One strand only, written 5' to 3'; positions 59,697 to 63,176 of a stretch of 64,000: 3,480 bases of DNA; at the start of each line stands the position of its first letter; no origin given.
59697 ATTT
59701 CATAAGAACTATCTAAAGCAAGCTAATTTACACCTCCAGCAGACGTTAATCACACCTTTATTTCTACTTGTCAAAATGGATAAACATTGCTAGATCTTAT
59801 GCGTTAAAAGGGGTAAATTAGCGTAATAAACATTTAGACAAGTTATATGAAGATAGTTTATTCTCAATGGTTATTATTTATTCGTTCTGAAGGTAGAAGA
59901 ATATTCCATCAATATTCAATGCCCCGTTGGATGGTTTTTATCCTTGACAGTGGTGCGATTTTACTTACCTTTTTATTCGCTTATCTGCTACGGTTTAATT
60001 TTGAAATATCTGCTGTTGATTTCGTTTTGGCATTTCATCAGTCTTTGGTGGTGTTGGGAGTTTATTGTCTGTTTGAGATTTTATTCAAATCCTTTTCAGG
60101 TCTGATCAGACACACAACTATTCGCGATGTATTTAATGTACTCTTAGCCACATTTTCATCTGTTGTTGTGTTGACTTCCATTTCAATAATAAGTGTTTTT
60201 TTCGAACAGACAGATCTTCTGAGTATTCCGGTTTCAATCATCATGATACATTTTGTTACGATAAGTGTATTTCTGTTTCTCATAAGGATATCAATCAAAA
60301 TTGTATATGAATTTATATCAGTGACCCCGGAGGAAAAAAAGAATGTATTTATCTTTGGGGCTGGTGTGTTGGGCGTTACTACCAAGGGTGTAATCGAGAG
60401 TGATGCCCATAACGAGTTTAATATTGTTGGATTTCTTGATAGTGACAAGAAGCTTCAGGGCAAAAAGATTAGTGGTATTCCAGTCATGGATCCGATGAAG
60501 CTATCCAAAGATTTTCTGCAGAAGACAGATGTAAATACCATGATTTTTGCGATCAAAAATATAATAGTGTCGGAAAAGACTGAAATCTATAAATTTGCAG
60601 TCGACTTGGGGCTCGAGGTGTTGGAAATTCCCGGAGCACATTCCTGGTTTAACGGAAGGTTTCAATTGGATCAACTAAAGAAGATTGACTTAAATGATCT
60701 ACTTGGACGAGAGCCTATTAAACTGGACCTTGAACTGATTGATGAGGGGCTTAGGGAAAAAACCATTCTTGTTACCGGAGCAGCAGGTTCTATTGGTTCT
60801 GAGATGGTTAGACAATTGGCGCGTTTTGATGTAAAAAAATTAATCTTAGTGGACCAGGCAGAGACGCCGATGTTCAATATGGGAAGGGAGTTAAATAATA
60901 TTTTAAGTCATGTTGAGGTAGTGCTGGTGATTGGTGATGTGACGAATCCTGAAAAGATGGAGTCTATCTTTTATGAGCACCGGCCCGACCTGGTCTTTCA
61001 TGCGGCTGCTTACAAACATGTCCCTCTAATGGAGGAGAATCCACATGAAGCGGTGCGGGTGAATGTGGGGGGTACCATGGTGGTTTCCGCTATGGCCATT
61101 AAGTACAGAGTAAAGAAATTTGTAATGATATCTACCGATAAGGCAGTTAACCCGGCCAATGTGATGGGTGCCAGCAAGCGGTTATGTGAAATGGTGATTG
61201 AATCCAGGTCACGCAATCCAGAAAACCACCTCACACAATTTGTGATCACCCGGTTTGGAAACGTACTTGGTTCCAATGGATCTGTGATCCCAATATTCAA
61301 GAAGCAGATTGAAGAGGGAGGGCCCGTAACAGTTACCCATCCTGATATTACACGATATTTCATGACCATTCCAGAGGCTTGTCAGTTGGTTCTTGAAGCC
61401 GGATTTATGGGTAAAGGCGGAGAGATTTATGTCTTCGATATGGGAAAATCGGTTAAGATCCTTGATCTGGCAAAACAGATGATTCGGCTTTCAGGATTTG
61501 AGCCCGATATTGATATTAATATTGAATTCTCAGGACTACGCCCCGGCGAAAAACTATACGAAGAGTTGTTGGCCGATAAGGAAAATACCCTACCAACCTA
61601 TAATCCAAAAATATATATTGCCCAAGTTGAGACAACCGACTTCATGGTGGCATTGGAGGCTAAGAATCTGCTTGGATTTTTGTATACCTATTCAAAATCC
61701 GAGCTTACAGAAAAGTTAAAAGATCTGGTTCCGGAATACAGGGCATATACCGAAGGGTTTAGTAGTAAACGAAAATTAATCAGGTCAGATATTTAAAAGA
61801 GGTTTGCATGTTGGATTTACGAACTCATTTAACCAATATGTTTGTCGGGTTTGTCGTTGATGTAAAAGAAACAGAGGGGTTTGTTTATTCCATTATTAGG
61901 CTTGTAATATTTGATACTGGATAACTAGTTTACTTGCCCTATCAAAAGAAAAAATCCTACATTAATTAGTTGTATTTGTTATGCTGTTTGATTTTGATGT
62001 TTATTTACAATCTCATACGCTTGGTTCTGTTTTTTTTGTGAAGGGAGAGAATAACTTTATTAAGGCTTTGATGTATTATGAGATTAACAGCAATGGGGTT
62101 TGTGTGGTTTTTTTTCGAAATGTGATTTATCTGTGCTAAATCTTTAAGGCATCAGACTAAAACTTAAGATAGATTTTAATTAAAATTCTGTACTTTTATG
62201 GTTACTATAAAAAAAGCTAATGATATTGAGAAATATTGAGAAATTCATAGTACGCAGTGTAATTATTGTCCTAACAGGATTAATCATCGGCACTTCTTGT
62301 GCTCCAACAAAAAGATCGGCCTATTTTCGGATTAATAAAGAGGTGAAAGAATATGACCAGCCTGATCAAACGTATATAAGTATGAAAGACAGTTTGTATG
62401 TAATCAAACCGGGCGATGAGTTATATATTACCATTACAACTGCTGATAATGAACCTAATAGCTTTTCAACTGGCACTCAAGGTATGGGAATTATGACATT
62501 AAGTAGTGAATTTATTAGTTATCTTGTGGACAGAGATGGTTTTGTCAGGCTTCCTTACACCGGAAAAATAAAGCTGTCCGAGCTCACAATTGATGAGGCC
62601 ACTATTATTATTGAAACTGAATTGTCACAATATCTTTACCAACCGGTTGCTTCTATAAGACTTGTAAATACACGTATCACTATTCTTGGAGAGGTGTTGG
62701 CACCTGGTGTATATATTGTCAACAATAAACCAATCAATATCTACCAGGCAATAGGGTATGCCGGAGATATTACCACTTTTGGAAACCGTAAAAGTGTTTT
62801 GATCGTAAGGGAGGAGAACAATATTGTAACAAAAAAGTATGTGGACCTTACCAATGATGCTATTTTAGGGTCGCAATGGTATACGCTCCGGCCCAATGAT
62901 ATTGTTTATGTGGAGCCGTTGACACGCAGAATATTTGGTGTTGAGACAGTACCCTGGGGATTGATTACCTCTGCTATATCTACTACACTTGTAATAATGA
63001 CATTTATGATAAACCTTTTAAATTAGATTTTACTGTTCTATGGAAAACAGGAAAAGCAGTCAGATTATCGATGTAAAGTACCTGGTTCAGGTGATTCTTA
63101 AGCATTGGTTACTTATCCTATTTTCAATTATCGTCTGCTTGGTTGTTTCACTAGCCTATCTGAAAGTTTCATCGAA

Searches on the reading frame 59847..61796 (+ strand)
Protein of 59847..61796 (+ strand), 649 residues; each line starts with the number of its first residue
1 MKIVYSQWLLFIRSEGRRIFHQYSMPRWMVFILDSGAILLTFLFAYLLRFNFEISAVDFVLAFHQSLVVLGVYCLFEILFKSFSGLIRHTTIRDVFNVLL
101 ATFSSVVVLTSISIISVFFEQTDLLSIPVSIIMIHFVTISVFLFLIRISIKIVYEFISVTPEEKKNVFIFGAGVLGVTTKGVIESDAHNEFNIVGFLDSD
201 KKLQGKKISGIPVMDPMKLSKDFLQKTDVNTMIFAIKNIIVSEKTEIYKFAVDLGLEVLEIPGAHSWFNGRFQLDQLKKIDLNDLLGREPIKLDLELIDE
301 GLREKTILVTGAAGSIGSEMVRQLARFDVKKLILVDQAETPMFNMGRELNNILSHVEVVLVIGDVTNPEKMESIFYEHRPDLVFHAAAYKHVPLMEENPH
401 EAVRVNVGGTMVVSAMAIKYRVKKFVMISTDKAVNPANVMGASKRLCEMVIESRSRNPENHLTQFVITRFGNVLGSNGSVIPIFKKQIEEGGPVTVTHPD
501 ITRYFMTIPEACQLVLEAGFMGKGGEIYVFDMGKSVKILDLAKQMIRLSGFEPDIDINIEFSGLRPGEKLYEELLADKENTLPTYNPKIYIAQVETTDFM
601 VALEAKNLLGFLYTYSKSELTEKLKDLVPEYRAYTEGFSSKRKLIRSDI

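Call 18: search_protein_families(library=ncbifam, proteins=[window:59847-61796:+], max_evalue=0.00001)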
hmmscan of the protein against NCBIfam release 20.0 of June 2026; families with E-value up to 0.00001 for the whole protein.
window:59847-61796:+ (649 aa): 24 families
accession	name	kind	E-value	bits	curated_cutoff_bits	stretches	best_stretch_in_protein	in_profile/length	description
TIGR03589.1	PseB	equivalog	2.7e-58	197.4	407.75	1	303-592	3-279/324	UDP-N-acetylglucosamine 4,6-dehydratase (inverting)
TIGR04130.1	FnlA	equivalog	1.4e-51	175.4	730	1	303-579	3-269/337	UDP-N-acetylglucosamine 4,6-dehydratase/5-epimerase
TIGR01179.1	galE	equivalog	5e-19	68.3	262.3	1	307-477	2-180/332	UDP-glucose 4-epimerase GalE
TIGR03025.1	EPS_sugtrans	subfamily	7e-18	65.1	295.55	1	37-283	6-243/445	exopolysaccharide biosynthesis polyprenyl glycosylphosphotransferase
TIGR01214.1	rmlD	equivalog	4.1e-17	62.2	224.05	1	306-456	1-140/285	dTDP-4-dehydrorhamnose reductase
TIGR01181.1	dTDP_gluc_dehyt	equivalog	6.4e-16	58.3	365.1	1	307-550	2-262/321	dTDP-glucose 4,6-dehydratase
TIGR03023.1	WcaJ_sugtrans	equivalog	1.1e-14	54.7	410.75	1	33-280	2-245/453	undecaprenyl-phosphate glucose phosphotransferase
TIGR02622.1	CDP_4_6_dhtase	equivalog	1.8e-13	50.4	278.45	1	303-452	3-166/352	CDP-glucose 4,6-dehydratase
TIGR04180.1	EDH_00030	hypoth_equivalog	3.9e-13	49.1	475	1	307-437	1-128/297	NAD-dependent 4,6-dehydratase LegB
NF007490.0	PRK10084.1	subfamily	7.8e-10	38.3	649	1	307-421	3-115/361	dTDP-glucose 4,6-dehydratase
TIGR02197.1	heptose_epim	equivalog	1.9e-09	37.1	274.6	1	307-477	1-174/316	ADP-glyceromanno-heptose 6-epimerase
TIGR03022.1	WbaP_sugtrans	subfamily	5.6e-09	35.8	403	1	31-239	2-199/456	undecaprenyl-phosphate galactose phosphotransferase WbaP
NF007582.0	PRK10217.1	equivalog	9.5e-09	34.8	698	1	305-420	2-115/355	dTDP-glucose 4,6-dehydratase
NF007956.0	PRK10675.1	subfamily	1.4e-08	34.3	394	1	307-430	3-124/338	UDP-glucose 4-epimerase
TIGR03466.1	HpnA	hypoth_equivalog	1.6e-08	33.8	367.65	1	306-434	2-117/327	hopanoid-associated sugar epimerase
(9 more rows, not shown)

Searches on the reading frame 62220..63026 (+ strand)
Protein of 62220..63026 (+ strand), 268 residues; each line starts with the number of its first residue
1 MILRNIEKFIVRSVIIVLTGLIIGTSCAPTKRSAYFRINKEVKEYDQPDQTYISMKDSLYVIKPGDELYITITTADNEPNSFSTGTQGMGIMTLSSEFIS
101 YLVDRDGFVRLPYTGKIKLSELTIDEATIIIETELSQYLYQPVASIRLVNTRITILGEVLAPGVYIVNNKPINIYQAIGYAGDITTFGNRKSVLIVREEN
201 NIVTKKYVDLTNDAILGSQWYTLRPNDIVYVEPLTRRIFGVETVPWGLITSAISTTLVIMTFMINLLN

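Call 18: search_protein_families(library=ncbifam, proteins=[window:62220-63026:+], max_evalue=0.00001)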
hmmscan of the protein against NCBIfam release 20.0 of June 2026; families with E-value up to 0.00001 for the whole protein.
window:62220-63026:+ (268 aa): 4 families
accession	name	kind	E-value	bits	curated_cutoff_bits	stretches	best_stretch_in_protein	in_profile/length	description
NF011658.0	PRK15078.1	subfamily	6.2e-10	38.4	333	1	60-231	85-249/380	polysaccharide export protein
TIGR03027.2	pepcterm_export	equivalog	2.7e-09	36.9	180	1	101-232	25-165/169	XrtA/PEP-CTERM system exopolysaccharide export protein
NF041843.1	EpsY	equivalog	2.2e-07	30.3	320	1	105-232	79-211/211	exopolysaccharide export protein EpsY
TIGR03028.1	EpsE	equivalog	1.1e-06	28.2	262.65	1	103-212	26-138/239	polysaccharide export protein EpsE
